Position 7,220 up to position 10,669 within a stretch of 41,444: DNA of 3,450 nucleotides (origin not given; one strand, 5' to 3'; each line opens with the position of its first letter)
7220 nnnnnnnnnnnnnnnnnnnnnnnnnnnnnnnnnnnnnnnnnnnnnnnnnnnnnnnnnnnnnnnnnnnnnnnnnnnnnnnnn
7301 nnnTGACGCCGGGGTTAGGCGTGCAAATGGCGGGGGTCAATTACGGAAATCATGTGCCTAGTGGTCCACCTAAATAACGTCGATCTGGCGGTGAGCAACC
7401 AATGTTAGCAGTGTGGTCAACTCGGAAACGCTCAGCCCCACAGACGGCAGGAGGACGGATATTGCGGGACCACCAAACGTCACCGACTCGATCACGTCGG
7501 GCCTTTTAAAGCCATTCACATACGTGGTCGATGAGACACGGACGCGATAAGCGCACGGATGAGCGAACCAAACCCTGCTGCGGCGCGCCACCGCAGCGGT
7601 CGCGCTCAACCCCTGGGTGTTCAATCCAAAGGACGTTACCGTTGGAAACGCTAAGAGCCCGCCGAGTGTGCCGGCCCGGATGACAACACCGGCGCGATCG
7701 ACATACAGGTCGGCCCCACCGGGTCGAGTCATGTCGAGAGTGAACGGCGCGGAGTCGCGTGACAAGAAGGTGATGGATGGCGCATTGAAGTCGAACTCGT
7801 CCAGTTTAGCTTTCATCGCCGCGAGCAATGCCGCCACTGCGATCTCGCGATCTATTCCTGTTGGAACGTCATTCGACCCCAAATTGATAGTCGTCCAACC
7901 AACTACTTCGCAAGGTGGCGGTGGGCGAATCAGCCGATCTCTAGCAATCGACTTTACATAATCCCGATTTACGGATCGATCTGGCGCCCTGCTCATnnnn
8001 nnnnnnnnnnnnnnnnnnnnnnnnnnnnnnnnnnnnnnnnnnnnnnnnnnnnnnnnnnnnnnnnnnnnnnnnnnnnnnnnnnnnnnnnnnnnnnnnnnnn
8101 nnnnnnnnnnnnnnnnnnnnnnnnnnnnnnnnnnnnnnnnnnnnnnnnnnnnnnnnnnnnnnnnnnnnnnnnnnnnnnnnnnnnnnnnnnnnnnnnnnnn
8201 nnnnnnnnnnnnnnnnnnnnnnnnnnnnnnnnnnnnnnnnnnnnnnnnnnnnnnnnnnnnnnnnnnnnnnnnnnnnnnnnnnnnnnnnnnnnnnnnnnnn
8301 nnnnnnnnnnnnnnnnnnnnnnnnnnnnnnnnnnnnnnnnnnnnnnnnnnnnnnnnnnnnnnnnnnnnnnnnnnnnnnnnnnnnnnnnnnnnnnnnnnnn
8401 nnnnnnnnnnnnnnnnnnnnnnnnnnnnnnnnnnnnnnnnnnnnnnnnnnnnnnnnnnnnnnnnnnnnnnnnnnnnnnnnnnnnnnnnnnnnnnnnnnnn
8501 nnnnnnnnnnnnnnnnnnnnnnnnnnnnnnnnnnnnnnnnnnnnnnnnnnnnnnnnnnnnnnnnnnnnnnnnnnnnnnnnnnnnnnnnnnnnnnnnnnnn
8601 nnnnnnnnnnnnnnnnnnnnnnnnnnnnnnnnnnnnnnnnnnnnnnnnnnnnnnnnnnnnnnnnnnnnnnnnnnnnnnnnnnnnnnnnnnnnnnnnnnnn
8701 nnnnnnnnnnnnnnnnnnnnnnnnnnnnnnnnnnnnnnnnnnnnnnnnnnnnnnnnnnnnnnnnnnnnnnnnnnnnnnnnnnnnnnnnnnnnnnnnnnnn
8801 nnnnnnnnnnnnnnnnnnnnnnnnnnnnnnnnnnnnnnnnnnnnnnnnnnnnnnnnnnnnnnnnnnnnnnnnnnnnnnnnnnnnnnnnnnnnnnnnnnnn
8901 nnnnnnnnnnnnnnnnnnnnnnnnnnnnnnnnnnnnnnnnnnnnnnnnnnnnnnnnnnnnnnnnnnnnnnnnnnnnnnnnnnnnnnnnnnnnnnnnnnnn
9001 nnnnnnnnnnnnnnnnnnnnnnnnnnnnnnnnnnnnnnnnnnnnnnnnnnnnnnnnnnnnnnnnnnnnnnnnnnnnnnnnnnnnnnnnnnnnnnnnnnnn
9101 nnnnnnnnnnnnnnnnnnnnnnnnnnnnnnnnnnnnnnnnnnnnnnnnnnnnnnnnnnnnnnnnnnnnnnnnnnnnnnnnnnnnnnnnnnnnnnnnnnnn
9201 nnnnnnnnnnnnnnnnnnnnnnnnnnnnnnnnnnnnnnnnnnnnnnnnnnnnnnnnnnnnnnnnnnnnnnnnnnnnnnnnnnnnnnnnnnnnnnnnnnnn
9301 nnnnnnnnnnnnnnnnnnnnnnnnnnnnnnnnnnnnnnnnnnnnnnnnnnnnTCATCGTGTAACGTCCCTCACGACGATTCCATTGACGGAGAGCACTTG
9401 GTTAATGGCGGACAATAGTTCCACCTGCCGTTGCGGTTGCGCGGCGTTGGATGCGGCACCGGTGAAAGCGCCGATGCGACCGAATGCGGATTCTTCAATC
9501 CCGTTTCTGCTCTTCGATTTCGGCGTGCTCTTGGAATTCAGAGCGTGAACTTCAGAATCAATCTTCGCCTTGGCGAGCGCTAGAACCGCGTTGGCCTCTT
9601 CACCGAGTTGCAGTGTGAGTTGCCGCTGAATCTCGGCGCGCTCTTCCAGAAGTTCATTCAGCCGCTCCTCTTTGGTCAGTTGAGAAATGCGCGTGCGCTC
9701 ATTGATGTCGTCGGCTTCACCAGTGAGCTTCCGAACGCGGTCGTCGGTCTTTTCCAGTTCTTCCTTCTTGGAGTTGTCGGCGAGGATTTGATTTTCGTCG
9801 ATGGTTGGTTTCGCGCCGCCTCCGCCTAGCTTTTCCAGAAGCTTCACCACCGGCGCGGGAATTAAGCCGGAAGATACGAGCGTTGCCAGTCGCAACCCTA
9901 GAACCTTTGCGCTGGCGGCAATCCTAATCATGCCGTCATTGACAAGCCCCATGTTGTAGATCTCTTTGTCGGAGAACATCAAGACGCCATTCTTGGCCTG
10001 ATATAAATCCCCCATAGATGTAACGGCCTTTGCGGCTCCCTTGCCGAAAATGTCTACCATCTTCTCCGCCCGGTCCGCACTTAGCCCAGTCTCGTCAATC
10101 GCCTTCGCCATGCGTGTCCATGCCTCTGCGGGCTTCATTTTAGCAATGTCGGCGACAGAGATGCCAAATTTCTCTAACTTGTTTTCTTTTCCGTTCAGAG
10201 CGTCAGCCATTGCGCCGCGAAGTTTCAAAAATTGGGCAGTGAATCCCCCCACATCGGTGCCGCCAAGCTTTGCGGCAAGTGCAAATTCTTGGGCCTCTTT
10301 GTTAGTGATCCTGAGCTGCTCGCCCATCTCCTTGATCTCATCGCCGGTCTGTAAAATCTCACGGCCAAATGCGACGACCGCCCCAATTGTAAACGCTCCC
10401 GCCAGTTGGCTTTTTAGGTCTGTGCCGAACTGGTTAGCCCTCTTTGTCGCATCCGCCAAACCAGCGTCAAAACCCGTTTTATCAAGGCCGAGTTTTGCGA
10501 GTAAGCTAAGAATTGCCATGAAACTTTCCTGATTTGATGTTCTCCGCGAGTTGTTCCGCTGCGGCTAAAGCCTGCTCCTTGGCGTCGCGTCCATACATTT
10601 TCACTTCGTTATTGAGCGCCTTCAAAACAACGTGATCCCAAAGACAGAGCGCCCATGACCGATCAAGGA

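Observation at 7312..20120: Fixed-geometry motif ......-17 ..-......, five copies, four of them 6-8 nt before late-gene start codons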

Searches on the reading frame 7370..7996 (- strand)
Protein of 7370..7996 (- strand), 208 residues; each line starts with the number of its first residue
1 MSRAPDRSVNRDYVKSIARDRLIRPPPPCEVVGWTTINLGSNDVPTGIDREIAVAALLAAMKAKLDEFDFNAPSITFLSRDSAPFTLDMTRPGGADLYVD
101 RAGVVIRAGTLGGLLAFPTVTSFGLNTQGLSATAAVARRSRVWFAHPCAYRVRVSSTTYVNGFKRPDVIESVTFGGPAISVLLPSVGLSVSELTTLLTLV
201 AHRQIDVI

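Call 9: search_protein_families(library=phrogs, proteins=[window:7370-7996:-], max_evalue=0.001)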
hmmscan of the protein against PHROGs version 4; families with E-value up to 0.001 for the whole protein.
window:7370-7996:- (208 aa): 0 families

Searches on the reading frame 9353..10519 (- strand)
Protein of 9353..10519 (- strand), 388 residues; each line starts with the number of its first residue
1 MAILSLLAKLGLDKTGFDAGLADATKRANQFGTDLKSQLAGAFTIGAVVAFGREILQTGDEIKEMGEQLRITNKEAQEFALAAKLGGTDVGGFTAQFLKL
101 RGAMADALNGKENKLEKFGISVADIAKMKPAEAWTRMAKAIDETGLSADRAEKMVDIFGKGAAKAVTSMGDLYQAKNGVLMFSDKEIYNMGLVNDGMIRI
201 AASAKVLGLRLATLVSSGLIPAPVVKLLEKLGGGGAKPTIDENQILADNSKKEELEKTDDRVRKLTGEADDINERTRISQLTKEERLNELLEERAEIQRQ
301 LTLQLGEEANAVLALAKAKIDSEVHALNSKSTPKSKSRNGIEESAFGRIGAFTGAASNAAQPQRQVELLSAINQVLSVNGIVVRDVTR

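Call 9: search_protein_families(library=phrogs, proteins=[window:9353-10519:-], max_evalue=0.001)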
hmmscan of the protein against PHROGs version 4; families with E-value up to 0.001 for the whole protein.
window:9353-10519:- (388 aa): 2 families
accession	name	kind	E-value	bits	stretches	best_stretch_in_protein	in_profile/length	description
phrog_9483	-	tail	3.4e-07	30.2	1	4-171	5-184/657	tail length tape measure protein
phrog_8462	-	tail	9.7e-07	28.9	1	3-206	9-234/672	tail length tape measure protein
